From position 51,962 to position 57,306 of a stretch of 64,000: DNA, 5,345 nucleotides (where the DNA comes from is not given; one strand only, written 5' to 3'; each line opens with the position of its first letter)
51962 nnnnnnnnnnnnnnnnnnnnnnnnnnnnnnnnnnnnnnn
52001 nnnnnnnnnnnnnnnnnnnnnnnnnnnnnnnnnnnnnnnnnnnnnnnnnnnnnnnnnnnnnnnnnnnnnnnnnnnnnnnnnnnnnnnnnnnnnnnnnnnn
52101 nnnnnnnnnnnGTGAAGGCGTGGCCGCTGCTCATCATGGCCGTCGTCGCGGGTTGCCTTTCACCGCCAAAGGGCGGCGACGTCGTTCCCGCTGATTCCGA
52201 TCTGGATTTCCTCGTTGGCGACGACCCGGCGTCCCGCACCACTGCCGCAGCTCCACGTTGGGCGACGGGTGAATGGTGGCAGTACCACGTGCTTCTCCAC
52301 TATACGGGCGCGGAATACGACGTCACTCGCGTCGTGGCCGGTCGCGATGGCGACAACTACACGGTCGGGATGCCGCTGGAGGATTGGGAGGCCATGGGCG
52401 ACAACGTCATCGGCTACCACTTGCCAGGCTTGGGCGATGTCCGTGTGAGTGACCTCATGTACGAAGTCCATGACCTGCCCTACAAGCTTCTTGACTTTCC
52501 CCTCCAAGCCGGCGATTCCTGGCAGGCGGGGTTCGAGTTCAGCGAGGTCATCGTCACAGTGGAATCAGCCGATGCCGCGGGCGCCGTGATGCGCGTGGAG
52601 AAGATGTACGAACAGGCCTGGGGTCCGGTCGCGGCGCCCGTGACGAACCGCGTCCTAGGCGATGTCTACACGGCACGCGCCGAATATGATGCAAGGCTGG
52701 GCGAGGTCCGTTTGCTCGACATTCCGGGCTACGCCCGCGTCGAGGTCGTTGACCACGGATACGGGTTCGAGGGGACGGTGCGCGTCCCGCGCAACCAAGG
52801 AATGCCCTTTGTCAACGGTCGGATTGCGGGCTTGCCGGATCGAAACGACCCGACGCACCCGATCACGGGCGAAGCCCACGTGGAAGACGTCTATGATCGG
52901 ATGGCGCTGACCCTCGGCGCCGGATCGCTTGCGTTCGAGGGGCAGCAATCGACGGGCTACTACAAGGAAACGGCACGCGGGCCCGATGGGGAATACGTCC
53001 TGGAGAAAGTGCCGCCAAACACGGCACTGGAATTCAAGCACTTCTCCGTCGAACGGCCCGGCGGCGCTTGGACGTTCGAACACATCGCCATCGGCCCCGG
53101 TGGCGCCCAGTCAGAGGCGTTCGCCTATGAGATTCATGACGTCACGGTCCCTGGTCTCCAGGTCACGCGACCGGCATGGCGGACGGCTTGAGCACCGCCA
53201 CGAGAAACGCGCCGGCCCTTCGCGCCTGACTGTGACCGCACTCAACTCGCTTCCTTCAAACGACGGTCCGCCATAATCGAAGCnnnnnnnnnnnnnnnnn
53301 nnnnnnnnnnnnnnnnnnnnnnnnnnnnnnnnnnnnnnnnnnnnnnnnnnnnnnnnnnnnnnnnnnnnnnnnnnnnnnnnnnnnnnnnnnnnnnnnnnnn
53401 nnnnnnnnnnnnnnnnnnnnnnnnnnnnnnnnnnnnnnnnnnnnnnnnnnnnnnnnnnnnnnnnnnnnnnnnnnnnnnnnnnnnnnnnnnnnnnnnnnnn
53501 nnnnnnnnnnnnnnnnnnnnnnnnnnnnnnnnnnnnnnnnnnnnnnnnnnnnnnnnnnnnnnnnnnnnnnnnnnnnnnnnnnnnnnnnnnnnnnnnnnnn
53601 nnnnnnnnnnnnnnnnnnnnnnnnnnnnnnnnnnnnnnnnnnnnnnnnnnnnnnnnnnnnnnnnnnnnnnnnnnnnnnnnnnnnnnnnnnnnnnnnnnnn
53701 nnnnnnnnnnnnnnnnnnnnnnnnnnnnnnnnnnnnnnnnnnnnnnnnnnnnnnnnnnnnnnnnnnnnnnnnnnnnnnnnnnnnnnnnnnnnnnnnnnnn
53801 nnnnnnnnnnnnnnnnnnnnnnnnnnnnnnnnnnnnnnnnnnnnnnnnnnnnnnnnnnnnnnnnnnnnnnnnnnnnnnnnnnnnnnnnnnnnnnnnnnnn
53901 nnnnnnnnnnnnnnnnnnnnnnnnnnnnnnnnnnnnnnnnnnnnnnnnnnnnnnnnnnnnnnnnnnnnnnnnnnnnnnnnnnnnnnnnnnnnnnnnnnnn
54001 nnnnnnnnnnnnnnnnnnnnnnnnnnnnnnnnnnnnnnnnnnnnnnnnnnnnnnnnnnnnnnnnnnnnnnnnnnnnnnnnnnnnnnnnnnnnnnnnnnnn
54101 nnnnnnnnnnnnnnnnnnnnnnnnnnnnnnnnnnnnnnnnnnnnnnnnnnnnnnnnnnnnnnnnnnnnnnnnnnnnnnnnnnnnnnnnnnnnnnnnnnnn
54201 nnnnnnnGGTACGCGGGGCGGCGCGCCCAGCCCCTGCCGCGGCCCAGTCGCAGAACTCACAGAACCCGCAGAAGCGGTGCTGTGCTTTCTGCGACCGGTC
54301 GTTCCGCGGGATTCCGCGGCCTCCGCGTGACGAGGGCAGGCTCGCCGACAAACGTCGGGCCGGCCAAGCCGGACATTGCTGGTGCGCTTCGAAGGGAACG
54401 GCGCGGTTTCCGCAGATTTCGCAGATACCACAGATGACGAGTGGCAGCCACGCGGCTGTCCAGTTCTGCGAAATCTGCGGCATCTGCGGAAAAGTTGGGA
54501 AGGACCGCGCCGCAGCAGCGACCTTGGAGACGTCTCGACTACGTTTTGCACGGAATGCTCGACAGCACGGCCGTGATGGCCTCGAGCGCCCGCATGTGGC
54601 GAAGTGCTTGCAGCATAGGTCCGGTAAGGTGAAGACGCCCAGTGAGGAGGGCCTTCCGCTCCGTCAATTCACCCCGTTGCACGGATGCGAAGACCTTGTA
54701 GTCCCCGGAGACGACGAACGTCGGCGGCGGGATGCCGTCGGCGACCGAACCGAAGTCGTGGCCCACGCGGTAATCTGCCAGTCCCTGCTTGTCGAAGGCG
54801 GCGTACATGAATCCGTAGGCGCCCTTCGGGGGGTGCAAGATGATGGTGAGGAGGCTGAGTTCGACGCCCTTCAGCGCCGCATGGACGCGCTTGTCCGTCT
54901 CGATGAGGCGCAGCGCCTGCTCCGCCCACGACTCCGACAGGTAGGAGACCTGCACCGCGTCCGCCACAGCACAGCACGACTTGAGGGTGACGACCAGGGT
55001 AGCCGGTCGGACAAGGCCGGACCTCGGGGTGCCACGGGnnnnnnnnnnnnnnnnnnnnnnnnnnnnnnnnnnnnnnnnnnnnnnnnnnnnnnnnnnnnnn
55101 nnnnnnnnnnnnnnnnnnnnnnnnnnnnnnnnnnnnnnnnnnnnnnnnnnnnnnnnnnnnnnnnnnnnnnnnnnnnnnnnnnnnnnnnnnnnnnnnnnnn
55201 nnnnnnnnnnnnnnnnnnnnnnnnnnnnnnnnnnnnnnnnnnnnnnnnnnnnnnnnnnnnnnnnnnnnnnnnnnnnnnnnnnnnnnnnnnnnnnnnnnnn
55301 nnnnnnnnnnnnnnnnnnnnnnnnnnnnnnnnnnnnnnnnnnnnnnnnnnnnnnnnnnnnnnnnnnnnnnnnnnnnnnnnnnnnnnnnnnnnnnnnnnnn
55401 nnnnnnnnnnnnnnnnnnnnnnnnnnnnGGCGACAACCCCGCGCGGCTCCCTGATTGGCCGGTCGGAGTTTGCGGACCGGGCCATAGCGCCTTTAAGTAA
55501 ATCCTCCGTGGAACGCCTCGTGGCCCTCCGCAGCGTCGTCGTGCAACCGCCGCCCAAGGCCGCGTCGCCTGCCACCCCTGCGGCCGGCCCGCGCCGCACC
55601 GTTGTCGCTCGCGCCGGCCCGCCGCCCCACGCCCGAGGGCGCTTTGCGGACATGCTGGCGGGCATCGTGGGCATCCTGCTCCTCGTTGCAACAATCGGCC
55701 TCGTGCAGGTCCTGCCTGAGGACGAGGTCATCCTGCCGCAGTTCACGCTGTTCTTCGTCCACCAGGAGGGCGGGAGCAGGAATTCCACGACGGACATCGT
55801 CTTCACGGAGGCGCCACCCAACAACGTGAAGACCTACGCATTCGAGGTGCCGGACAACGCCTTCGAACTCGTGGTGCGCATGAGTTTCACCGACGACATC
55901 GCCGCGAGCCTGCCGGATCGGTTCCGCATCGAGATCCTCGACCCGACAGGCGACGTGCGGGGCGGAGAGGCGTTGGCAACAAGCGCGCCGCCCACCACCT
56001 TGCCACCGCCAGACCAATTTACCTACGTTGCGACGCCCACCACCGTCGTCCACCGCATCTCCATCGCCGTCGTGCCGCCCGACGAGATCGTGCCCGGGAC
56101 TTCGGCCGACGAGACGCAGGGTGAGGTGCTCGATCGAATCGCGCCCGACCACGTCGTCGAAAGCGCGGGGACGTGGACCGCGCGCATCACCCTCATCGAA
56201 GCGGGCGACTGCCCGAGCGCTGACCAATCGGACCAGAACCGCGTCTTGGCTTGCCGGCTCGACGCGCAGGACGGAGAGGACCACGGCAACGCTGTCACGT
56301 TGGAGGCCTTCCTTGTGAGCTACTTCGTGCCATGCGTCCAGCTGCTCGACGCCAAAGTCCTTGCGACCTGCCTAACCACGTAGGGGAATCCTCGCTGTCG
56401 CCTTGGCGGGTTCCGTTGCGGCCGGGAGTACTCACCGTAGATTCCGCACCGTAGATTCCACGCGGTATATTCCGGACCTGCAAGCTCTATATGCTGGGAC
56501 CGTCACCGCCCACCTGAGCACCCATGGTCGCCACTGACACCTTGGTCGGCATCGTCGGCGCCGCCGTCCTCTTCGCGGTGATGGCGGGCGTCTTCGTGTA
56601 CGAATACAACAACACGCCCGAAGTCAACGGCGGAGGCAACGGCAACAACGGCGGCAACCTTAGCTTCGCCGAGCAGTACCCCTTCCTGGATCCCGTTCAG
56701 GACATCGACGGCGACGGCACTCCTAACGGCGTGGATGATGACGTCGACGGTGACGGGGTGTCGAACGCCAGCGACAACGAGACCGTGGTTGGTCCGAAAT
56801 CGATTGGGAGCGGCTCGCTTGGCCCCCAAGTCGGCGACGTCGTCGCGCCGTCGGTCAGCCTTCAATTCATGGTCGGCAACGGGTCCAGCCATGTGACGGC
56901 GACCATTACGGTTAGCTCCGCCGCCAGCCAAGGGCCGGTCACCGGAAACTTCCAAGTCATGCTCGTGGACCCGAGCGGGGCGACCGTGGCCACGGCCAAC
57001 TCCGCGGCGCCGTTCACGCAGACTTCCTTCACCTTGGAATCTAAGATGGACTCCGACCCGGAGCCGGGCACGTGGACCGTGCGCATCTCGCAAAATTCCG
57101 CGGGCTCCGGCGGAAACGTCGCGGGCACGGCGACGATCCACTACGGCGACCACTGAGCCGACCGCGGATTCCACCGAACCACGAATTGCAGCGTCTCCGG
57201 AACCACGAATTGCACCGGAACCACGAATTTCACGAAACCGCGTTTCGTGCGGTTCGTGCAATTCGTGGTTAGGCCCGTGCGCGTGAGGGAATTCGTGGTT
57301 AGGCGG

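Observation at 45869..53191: Tandem duplicated module: beta-propeller + PKD + TM + conserved cytoplasmic helical domain, each followed by a lipoprotein, each with the same promoter motif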

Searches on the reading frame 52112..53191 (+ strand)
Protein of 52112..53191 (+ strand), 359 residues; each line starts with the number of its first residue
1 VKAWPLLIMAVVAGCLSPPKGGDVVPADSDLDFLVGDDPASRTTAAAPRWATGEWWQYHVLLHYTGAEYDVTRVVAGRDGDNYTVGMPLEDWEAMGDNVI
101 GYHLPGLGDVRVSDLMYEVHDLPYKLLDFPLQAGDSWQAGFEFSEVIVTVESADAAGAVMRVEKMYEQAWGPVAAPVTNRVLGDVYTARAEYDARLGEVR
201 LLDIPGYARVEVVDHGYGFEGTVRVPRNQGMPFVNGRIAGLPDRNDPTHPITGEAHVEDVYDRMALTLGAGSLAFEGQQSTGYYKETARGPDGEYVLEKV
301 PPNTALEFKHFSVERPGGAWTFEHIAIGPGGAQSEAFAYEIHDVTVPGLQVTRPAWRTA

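Call 6: search_protein_families(library=pfam, proteins=[window:52112-53191:+], max_evalue=1)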
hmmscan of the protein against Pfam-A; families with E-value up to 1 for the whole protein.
window:52112-53191:+ (359 aa): 0 families

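Call 16: search_protein_families(library=ncbifam, proteins=[window:52112-53191:+], max_evalue=1)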
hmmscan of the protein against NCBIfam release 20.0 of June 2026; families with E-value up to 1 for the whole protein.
window:52112-53191:+ (359 aa): 2 families
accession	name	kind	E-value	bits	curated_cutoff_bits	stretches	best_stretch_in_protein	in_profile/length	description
NF033118.1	vanR-O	exception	0.054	12.9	505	1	154-202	166-210/233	vancomycin resistance response regulator transcription factor VanR-O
NF047391.1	SA0570_fam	equivalog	0.25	11.2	125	1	146-197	85-135/167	SA0570 family protein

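Call 86: search_solved_structures(query=window:52112-53188:+, max_evalue=1)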
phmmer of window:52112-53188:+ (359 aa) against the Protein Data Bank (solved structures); distinct sequences matched with E-value up to 1: 1.
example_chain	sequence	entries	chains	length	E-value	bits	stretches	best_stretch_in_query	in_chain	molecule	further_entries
5gs2_H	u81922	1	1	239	0.29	13.4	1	31-82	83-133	anti-MBP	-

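Call 88: search_protein_families(library=padloc, proteins=[window:52112-53188:+], max_evalue=0.01)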
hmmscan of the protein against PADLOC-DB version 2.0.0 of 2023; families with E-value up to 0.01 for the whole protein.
window:52112-53188:+ (359 aa): 0 families

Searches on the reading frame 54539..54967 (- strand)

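Call 23: search_protein_families(library=pfam, proteins=[window:54539-54967:-], max_evalue=0.001)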
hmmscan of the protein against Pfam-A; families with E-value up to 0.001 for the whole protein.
window:54539-54967:- (142 aa): 1 family
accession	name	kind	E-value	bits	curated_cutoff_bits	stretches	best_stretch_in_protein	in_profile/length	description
PF02036.22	SCP2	-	0.00027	21.7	21.3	1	65-128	46-100/101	SCP-2 sterol transfer family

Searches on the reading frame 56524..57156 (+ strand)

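Call 23: search_protein_families(library=pfam, proteins=[window:56524-57156:+], max_evalue=0.001)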
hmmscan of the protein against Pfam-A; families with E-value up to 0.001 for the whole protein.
window:56524-57156:+ (210 aa): 0 families

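Call 74: search_protein_families(library=pfam, proteins=[window:56524-57153:+], max_evalue=0.01)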
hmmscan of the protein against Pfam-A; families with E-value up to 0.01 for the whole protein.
window:56524-57153:+ (210 aa): 4 families
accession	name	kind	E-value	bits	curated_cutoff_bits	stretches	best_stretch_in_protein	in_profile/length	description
PF23560.1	GBD_Hemicentin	-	0.0032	17.8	27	1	135-192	38-89/100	Hemicentin galactose-binding domain-like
PF08896.16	DUF1842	-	0.0048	17.5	23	1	108-157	17-71/113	Domain of unknown function (DUF1842)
PF01835.25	MG2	-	0.0067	17.2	32.8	0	127-193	20-85/96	MG2 domain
PF01483.27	P_proprotein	-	0.0074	16.8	21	0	137-197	12-77/86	Proprotein convertase P-domain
